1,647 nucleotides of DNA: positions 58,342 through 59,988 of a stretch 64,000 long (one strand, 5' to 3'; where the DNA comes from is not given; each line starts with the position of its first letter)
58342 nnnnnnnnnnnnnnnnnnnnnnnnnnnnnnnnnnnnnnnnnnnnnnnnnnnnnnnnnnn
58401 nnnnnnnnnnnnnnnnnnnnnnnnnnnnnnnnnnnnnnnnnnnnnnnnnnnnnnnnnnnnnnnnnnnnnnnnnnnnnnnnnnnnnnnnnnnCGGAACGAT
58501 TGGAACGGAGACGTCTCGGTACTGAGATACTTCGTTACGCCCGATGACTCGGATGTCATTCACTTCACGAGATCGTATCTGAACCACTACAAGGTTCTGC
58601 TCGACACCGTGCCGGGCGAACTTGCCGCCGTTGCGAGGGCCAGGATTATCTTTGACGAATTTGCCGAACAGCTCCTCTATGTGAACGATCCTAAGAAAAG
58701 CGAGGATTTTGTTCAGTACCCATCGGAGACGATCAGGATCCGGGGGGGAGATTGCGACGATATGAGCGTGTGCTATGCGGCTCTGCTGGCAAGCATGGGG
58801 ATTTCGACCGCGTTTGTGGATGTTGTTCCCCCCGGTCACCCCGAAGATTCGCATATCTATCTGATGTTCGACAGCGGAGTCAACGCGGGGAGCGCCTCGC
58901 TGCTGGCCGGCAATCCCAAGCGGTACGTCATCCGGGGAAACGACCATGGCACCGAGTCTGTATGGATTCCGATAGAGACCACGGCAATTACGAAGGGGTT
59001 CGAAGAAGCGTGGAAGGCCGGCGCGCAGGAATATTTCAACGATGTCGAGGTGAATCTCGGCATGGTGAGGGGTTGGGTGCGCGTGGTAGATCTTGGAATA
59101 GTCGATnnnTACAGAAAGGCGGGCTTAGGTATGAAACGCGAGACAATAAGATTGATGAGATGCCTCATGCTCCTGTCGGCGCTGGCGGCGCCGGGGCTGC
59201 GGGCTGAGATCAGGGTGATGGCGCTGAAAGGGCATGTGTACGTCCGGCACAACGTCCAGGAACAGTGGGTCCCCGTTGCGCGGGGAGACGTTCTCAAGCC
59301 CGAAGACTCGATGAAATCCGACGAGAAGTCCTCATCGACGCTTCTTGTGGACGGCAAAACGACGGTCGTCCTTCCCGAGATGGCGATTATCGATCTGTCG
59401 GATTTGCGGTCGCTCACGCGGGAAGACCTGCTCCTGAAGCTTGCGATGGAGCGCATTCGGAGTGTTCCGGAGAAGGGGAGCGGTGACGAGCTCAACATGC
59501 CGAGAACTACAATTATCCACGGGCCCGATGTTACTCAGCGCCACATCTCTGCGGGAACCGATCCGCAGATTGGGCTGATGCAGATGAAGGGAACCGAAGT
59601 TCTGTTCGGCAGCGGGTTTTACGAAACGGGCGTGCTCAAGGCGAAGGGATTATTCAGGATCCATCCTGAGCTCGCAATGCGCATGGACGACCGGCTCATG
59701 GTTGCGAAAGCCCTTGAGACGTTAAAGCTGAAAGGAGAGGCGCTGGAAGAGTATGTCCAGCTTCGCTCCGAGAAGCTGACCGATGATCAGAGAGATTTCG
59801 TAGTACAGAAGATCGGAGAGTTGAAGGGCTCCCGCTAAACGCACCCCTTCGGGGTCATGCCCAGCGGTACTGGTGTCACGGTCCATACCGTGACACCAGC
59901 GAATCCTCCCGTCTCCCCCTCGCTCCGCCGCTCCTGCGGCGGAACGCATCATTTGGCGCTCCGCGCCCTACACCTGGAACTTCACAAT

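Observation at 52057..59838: CHASE2–sigma54-activator one-component sensor next to a candidate sigma54 promoter driving a lipoprotein / OMP-transglutaminase operon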

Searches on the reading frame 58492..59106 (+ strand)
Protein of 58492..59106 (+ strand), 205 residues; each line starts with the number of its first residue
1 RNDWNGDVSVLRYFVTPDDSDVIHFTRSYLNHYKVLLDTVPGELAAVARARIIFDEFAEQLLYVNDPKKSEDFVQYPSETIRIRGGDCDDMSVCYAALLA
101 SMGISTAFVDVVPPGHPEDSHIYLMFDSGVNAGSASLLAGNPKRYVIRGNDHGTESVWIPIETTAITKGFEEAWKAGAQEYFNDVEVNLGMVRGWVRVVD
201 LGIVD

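Call 65: search_solved_structures(query=A7, max_evalue=1, show_alignments=3)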
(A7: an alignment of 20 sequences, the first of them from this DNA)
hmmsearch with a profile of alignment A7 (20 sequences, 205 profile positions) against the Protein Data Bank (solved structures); distinct sequences matched with E-value up to 1: 4.
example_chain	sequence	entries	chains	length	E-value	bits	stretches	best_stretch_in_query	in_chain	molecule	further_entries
4u65_E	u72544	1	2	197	7.2e-05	25.5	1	35-126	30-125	Putative cystine protease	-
4fgo_A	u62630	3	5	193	0.0034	20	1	28-125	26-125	Periplasmic protein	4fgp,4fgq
8glv_Eb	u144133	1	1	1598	0.27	13.8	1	64-109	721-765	Flagellar associated protein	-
9e5c_1m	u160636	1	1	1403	0.51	12.9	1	64-109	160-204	Transglutaminase-like domain-containing protein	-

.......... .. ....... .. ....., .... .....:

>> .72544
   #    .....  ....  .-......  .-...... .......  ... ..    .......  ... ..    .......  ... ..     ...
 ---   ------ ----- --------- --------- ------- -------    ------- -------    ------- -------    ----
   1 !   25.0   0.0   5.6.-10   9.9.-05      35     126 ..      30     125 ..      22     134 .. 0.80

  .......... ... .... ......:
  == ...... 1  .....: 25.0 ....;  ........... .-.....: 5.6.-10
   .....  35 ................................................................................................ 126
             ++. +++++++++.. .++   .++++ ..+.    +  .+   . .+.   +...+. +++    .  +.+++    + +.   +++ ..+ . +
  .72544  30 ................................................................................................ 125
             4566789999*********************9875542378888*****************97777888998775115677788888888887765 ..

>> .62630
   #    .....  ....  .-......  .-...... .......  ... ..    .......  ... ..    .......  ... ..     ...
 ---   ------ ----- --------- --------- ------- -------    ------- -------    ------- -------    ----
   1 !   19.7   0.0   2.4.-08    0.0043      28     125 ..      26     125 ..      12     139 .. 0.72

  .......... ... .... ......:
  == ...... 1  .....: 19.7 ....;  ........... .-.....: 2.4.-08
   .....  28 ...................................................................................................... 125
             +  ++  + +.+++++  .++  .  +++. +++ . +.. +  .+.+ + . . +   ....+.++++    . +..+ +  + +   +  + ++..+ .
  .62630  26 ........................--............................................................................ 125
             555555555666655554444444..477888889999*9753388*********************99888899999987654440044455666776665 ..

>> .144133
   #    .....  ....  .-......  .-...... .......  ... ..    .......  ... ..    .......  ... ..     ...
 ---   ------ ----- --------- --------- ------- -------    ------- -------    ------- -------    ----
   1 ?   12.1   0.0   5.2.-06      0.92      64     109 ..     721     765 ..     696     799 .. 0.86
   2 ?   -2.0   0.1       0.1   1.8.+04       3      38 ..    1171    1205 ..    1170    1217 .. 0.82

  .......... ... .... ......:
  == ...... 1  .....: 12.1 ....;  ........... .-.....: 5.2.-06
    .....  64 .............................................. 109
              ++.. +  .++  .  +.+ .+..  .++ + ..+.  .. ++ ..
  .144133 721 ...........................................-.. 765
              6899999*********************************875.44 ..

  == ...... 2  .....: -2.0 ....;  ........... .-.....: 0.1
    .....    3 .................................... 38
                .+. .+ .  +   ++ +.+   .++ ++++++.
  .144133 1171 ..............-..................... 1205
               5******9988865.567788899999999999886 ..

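Call 66: search_protein_families(library=pfam, alignment_id=A7, max_evalue=0.1)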
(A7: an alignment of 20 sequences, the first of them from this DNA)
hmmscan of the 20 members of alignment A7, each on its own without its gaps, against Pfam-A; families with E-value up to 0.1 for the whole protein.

A. member 1, seq(205 aa): 2 families
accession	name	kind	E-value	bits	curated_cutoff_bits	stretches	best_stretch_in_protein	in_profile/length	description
PF01841.26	Transglut_core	-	0.00012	22.7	23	1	42-124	10-94/108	Transglutaminase-like superfamily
PF04473.18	DUF553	-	0.0099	15.8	20.5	1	72-109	48-85/140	Transglutaminase-like domain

B. families by the number of members that match (of 20 scanned): 3 families
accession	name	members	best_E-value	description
PF01841.26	Transglut_core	20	2.4e-06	Transglutaminase-like superfamily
PF04473.18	DUF553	14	0.0012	Transglutaminase-like domain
PF23936.1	HB_ELP1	1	0.064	ELP1 three-helix bundle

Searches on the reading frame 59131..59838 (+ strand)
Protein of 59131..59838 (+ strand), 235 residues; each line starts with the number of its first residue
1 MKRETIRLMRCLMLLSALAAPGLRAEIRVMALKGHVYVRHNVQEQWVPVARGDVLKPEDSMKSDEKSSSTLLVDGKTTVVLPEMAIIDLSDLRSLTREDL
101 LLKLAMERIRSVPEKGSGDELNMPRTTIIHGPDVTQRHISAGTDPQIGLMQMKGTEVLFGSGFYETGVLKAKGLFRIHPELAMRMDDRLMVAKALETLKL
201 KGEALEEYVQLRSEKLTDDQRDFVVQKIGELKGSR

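Call 3: search_protein_families(library=pfam, proteins=[window:59131-59838:+], max_evalue=0.01)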
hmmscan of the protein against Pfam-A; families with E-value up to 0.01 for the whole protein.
window:59131-59838:+ (235 aa): 0 families

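Call 4: search_protein_families(library=ncbifam, proteins=[window:59131-59838:+], max_evalue=0.01)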
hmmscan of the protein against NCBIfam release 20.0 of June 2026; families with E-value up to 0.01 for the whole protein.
window:59131-59838:+ (235 aa): 1 family
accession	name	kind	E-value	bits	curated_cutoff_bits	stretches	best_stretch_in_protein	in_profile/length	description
NF033682.1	retention_LapA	subfamily_domain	0.0069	16.6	50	1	29-91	6-67/145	retention module-containing protein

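Call 31: search_solved_structures(query=A1, max_evalue=5, show_alignments=1)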
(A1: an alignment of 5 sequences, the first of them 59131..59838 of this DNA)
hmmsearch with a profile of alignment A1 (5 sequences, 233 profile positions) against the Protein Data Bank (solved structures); distinct sequences matched with E-value up to 5: 0.

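Call 35: search_protein_families(library=pfam, proteins=[window:59131-59838:+], max_evalue=10)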
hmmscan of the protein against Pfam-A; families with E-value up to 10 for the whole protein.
window:59131-59838:+ (235 aa): 0 families

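Call 36: find_homologous_proteins(query=window:59131-59838:+, max_evalue=0.001)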
Query window:59131-59838:+ (235 aa): 49 proteins with E <= 0.001 among 1076 candidates.
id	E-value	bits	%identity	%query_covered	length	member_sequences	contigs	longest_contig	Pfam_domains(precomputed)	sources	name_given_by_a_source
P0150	8.0e-146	501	100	100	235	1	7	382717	-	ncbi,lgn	-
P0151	4.9e-117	407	84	100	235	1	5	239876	-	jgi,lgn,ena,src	jgi:hypothetical protein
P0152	1.3e-102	360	73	100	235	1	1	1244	-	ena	-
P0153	1.7e-95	337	68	100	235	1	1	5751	-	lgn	-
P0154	2.7e-91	323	68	91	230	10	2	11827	-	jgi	jgi:hypothetical protein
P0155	5.5e-91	322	66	95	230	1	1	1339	-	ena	-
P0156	6.9e-91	322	65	96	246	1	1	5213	-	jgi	jgi:hypothetical protein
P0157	5.7e-90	319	65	100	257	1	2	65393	-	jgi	jgi:hypothetical protein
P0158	9.3e-87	308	65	94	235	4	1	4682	-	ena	-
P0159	3.2e-86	306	63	96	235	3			-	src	-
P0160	3.3e-86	306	63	96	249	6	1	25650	-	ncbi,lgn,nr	ncbi:MAG: hypothetical protein E6K56_00570 [Ignavibacteria bacterium]|nr:MAG: hypothetical protein E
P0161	1.3e-85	304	62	100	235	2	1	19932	-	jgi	-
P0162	3.2e-85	303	60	100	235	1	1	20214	-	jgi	jgi:hypothetical protein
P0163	6.1e-83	296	63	95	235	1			-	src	-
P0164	7.1e-78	279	62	95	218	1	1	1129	-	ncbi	-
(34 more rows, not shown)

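Call 53: predict_structure(alignment_id=A4)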
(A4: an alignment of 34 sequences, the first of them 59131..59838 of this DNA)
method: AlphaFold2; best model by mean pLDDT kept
length: 235 residues; sequences in the alignment: 34
mean_pLDDT: 82.2   pTM: 0.73
mean pLDDT of the five models: 82.2, 82.0, 81.6, 81.6, 71.4
residues with pLDDT >= 90: 130; 70-90: 56; 50-70: 15; < 50: 34
segments of 3 or more residues with pLDDT < 50: 21-23, 112-142
pLDDT, mean of each block of 10 residues (from residue 1): 80 71 74 95 86 94 96 92 95 88 80 44 38 38 78 96 94 90 93 96 93 89 95 76
secondary structure, 60 per line:
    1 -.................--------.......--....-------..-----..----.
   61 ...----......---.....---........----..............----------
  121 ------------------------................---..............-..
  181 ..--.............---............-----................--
elements in order: H2-18 E27-33 E36-39 E60-63 E68-73 E77-81 E85-88 H89-92 H97-110 H145-160 H164-177 H179-182 H185-197 H201-212 H218-233

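Call 61: search_protein_families(library=ncbifam, alignment_id=A4, max_evalue=0.1)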
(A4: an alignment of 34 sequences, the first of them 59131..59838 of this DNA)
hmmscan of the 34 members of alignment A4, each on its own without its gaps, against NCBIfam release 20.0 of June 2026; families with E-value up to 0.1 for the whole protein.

A. member 1, window:59131-59838:+ (235 aa): 1 family
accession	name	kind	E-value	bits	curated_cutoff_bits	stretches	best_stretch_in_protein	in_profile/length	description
NF033682.1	retention_LapA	subfamily_domain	0.0069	16.6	50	1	29-91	6-67/145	retention module-containing protein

B. families by the number of members that match (of 34 scanned): 10 families
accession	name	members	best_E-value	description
NF033682.1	retention_LapA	30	1.1e-05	retention module-containing protein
TIGR02795.1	tol_pal_ybgF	1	0.023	tol-pal system protein YbgF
TIGR00479.1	rumA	1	0.04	23S rRNA (uracil(1939)-C(5))-methyltransferase RlmD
NF052529.1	PG_M23_Pgp6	1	0.044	peptidoglycan metallopeptidase Pgp6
NF040999.1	pilin_ComGC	1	0.046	competence type IV pilus major pilin ComGC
NF046091.2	halo_gas_GvpM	1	0.058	gas vesicle protein GvpM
NF000738.0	PRK00043.3-1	1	0.07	thiamine phosphate synthase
NF008119.0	PRK10866.1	1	0.071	outer membrane protein assembly factor BamD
TIGR03302.1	OM_YfiO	1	0.079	outer membrane protein assembly factor BamD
TIGR01331.1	bisphos_cysQ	1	0.096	3'(2'),5'-bisphosphate nucleotidase CysQ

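Call 62: search_protein_families(library=pfam, alignment_id=A4, max_evalue=0.1)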
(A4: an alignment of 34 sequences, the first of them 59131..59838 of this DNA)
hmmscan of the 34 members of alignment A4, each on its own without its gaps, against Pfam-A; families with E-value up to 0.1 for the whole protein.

A. member 1, window:59131-59838:+ (235 aa): 0 families

B. families by the number of members that match (of 34 scanned): 5 families
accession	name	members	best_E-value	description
PF14559.12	TPR_19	1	0.0029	Tetratricopeptide repeat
PF10396.14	TrmE_N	1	0.0043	GTP-binding protein TrmE N-terminus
PF21914.1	DUF6921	1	0.025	Domain of unknown function (DUF6921)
PF10241.14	KxDL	1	0.094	Uncharacterized conserved protein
PF25501.1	DUF7914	1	0.098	Domain of unknown function (DUF7914)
